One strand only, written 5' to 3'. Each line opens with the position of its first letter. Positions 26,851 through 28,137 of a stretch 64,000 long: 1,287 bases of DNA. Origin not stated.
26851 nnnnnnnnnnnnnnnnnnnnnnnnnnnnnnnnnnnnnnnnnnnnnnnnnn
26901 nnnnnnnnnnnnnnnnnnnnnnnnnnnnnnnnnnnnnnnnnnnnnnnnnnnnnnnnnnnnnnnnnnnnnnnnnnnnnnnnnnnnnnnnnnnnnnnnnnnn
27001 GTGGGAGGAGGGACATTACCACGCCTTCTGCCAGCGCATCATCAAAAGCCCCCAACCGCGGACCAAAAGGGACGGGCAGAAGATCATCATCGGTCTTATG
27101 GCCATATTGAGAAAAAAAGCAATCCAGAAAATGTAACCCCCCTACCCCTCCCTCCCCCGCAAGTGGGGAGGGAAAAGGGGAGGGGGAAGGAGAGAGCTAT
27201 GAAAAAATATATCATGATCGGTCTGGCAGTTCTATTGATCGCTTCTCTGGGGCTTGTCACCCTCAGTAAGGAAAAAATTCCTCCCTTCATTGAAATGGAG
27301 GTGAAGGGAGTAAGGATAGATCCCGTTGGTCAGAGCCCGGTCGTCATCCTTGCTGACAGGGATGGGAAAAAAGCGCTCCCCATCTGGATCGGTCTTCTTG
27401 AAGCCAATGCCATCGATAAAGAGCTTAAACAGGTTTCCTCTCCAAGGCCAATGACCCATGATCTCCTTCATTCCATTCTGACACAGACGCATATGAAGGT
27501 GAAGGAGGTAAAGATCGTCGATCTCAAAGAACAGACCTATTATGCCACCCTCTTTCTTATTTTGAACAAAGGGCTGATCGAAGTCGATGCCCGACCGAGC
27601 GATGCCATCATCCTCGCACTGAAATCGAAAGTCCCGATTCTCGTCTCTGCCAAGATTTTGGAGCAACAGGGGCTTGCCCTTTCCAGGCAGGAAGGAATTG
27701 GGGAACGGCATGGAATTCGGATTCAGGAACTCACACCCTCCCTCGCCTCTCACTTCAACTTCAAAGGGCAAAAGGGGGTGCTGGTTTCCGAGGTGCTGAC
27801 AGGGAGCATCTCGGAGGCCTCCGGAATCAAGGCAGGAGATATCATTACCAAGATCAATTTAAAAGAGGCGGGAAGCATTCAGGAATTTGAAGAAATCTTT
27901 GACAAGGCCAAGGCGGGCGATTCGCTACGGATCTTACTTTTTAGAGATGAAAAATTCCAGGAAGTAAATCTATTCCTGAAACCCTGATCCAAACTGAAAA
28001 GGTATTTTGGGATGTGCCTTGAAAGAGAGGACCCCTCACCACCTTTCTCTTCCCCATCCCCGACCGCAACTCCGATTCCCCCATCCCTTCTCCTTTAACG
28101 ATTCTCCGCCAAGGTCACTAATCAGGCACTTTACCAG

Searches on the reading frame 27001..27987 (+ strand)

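Call 32: search_protein_families(library=pfam, proteins=[window:27001-27987:+], max_evalue=0.001)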
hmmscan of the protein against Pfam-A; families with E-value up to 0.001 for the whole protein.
window:27001-27987:+ (328 aa): 4 families
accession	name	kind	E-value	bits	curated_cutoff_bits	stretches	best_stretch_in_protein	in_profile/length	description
PF02577.19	BFN_dom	-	5.6e-38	129.7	27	1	115-226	1-110/112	Bifunctional nuclease domain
PF13180.12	PDZ_2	-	3.7e-08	34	27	1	238-324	4-78/80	PDZ domain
PF00595.29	PDZ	-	1.1e-07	32.5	23.2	1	233-293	8-60/81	PDZ domain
PF17820.7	PDZ_6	-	5.4e-07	29.7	27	1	262-313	2-52/54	PDZ domain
